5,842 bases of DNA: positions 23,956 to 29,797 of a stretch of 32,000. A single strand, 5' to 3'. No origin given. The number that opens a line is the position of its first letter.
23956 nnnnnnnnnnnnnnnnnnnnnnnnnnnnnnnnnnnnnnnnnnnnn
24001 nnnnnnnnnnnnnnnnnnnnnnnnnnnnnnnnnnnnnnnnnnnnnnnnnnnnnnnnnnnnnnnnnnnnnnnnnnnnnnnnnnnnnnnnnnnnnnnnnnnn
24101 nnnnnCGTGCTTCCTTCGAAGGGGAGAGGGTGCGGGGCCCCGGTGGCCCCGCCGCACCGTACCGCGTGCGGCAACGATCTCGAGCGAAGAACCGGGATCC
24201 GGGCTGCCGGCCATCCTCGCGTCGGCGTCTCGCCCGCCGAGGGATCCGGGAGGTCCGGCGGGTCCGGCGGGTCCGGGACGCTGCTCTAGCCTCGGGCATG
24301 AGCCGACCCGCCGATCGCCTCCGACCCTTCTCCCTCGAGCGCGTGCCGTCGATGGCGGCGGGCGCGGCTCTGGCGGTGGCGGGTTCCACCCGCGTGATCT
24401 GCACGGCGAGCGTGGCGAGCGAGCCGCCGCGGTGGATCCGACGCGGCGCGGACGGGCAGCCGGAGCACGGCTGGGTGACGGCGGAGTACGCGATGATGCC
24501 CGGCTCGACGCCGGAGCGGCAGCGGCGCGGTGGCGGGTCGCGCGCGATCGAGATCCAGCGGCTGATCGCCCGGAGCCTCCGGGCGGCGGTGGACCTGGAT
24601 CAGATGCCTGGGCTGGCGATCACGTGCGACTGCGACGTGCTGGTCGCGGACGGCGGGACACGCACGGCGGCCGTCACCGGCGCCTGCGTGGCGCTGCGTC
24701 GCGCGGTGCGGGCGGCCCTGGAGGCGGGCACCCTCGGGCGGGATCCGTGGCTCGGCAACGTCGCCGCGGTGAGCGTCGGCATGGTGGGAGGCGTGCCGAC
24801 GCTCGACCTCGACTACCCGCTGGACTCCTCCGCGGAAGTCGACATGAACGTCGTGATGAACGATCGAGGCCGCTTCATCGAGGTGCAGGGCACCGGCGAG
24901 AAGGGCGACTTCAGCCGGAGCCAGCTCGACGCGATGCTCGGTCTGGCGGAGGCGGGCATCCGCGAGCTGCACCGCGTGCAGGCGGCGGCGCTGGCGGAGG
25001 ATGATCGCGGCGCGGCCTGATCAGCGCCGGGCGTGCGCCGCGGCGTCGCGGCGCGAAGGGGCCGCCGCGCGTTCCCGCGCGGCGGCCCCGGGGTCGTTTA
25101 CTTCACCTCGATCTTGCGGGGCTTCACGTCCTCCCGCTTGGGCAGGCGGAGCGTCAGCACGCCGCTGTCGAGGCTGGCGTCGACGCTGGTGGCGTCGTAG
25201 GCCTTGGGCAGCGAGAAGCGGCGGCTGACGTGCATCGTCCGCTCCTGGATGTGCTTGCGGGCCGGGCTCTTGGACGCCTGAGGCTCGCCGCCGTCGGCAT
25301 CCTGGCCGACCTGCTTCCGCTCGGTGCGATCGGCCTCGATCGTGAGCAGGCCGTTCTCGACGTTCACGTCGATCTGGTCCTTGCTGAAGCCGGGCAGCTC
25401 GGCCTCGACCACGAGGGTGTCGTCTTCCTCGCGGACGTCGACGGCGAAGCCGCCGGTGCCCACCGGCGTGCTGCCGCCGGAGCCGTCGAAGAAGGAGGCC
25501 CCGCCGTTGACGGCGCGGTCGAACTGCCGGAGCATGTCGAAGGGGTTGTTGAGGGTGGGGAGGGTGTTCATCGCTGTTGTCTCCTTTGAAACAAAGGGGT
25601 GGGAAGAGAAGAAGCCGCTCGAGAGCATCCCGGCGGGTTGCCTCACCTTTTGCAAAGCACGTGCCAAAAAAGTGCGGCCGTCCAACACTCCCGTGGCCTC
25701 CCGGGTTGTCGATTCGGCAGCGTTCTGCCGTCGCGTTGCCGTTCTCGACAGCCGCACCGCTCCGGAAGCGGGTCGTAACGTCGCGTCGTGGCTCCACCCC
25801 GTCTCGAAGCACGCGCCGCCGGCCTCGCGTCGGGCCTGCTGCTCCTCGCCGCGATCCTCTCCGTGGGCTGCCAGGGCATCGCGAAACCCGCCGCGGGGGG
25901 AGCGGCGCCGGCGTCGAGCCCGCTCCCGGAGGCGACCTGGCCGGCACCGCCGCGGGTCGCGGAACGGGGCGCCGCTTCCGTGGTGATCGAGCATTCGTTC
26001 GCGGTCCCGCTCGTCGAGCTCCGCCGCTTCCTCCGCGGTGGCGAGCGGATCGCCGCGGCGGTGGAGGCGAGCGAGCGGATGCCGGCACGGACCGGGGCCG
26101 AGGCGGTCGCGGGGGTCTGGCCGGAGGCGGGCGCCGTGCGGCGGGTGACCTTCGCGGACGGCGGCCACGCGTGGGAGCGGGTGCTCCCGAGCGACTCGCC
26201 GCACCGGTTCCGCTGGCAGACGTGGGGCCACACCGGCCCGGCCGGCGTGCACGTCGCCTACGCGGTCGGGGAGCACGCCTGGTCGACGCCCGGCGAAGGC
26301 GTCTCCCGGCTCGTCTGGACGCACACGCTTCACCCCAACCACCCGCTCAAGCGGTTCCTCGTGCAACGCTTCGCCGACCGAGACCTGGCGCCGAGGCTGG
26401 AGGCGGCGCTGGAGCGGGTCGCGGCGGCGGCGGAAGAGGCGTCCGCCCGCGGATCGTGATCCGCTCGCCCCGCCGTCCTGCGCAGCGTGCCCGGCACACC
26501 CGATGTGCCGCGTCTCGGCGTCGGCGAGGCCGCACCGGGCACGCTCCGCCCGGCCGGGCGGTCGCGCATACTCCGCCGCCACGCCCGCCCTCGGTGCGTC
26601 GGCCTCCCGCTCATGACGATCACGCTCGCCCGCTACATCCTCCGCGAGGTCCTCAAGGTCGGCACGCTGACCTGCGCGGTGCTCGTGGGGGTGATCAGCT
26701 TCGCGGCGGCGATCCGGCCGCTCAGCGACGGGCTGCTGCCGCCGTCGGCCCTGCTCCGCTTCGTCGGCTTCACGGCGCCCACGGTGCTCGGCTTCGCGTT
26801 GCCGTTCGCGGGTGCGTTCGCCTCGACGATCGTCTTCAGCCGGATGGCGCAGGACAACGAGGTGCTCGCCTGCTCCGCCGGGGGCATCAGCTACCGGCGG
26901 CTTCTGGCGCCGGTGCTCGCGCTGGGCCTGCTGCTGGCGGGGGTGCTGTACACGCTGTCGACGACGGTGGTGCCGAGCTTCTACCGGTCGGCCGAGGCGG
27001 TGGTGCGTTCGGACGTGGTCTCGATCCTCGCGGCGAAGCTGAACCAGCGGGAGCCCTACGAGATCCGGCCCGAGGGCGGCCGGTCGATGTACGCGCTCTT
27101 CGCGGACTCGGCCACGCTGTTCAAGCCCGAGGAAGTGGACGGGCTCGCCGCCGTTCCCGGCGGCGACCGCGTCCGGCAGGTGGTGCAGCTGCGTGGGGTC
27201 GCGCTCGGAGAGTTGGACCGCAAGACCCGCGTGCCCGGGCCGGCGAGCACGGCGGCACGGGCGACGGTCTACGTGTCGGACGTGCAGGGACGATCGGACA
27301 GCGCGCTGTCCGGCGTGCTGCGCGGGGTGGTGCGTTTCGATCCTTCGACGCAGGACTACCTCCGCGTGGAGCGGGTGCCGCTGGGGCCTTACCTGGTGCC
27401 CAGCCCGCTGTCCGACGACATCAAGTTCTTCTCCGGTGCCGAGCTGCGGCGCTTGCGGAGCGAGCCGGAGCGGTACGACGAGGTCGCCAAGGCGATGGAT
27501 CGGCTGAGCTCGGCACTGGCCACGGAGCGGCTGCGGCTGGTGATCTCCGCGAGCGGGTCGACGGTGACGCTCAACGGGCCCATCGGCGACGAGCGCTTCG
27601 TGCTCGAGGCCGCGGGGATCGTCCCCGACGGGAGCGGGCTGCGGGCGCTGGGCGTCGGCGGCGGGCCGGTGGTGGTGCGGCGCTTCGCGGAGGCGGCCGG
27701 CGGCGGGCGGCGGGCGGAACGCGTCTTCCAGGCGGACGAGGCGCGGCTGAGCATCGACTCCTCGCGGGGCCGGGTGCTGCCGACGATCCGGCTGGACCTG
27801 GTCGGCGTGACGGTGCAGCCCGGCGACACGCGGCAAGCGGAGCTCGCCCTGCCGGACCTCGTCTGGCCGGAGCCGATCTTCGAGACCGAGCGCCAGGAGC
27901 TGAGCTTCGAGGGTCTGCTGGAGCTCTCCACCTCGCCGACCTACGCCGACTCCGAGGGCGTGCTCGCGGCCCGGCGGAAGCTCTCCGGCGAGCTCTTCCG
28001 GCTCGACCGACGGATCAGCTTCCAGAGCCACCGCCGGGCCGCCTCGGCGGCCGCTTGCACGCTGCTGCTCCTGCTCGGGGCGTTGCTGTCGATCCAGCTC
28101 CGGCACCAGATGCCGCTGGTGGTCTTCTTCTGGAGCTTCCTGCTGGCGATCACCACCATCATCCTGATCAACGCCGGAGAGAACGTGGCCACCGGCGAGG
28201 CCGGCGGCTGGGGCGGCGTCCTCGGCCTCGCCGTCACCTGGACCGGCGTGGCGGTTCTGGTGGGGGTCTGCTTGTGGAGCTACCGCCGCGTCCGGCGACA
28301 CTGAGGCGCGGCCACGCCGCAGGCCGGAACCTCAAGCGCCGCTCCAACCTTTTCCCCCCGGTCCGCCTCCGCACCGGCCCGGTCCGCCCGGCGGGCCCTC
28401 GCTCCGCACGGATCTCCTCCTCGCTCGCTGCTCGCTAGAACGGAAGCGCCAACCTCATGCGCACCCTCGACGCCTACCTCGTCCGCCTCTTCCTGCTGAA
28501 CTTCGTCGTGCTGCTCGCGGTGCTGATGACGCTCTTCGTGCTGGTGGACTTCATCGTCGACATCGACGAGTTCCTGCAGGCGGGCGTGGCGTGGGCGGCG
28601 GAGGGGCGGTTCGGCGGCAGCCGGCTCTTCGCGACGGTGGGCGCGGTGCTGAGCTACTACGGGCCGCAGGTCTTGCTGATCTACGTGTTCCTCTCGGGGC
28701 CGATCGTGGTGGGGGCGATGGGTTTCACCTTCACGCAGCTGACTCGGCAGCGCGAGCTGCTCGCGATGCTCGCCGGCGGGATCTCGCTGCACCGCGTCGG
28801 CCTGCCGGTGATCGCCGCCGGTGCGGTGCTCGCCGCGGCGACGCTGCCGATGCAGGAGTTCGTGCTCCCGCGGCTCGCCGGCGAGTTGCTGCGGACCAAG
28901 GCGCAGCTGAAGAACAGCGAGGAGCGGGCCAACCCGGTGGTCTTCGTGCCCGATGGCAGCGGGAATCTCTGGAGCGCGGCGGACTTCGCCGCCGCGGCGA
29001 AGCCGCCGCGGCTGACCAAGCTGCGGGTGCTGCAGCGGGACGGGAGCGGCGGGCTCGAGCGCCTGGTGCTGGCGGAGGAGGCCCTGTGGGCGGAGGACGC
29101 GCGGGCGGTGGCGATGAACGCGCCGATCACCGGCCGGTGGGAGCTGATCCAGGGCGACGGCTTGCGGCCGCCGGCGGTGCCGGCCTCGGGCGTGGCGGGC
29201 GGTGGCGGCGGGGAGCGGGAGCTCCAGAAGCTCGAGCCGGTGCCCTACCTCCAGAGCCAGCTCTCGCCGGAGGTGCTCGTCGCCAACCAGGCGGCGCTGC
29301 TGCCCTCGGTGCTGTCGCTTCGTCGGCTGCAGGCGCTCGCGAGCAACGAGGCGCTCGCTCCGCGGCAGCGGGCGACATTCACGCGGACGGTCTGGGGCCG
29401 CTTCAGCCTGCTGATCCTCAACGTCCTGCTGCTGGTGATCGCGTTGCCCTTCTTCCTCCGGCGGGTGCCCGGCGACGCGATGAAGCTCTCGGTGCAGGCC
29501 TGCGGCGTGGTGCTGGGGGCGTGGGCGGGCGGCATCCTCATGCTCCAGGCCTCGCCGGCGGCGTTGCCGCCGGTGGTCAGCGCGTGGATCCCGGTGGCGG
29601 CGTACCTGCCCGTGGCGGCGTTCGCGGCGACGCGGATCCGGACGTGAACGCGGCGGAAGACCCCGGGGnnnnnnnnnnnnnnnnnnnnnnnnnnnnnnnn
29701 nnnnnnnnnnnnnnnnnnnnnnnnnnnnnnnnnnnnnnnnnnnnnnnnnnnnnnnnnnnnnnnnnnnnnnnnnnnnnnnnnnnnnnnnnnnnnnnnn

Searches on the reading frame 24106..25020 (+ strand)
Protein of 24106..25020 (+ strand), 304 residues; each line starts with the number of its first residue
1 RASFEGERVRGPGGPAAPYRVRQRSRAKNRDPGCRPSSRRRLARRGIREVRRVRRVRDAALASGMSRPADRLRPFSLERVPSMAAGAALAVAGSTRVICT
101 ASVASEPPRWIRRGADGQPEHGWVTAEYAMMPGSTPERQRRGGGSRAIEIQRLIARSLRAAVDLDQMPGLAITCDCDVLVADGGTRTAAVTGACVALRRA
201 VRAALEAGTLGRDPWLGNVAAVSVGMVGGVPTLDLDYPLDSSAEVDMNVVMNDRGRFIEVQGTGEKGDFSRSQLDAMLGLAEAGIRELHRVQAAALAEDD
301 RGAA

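Call 59: search_protein_families(library=pfam, proteins=[window:24106-25020:+], max_evalue=0.00001)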
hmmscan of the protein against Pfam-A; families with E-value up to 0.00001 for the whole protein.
window:24106-25020:+ (304 aa): 2 families
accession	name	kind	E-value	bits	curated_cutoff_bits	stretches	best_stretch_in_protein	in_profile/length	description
PF01138.27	RNase_PH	-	2e-23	83.7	25.5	1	73-200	3-127/130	3' exoribonuclease family, domain 1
PF03725.20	RNase_PH_C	-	6.7e-10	39.2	20.8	1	219-283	3-66/67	3' exoribonuclease family, domain 2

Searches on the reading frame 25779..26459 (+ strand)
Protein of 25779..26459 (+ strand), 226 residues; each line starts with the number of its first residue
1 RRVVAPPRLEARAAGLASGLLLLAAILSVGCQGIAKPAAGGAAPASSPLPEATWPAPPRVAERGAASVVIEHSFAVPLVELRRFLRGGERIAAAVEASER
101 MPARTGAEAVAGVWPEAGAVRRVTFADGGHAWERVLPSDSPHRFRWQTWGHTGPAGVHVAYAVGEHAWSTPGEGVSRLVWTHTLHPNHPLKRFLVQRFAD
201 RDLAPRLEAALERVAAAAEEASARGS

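Call 60: search_protein_families(library=pfam, proteins=[window:25779-26459:+], max_evalue=0.00001)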
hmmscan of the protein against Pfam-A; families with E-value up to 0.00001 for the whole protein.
window:25779-26459:+ (226 aa): 1 family
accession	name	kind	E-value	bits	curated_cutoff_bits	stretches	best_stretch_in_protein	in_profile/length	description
PF10604.15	Polyketide_cyc2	-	4.2e-06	27.5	27.4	1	110-219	40-142/142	Polyketide cyclase / dehydrase and lipid transport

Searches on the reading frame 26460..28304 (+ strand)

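Call 60: search_protein_families(library=pfam, proteins=[window:26460-28304:+], max_evalue=0.00001)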
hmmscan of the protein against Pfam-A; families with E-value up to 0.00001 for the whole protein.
window:26460-28304:+ (614 aa): 1 family
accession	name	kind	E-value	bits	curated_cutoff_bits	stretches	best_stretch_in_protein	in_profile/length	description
PF03739.19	LptF_LptG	-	4.7e-27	95.4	27.9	1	58-184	1-130/353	Lipopolysaccharide export system permease LptF/LptG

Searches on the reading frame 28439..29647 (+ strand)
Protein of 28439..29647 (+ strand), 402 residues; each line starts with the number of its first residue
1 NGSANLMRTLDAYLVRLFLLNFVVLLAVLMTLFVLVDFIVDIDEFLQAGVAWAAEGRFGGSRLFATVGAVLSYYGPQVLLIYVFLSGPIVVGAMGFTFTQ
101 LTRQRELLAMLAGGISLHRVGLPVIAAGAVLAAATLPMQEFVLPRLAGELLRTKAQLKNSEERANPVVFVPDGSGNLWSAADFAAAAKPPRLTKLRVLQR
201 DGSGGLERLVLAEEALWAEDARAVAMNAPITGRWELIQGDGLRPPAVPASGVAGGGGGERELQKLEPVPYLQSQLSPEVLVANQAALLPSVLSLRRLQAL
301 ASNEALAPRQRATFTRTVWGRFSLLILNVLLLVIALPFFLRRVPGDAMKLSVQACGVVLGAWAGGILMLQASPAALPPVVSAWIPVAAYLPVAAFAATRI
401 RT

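Call 60: search_protein_families(library=pfam, proteins=[window:28439-29647:+], max_evalue=0.00001)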
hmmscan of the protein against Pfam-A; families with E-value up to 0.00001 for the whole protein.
window:28439-29647:+ (402 aa): 1 family
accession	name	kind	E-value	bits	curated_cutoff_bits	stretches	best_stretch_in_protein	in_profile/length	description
PF03739.19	LptF_LptG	-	2.4e-29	102.9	27.9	1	13-396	2-350/353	Lipopolysaccharide export system permease LptF/LptG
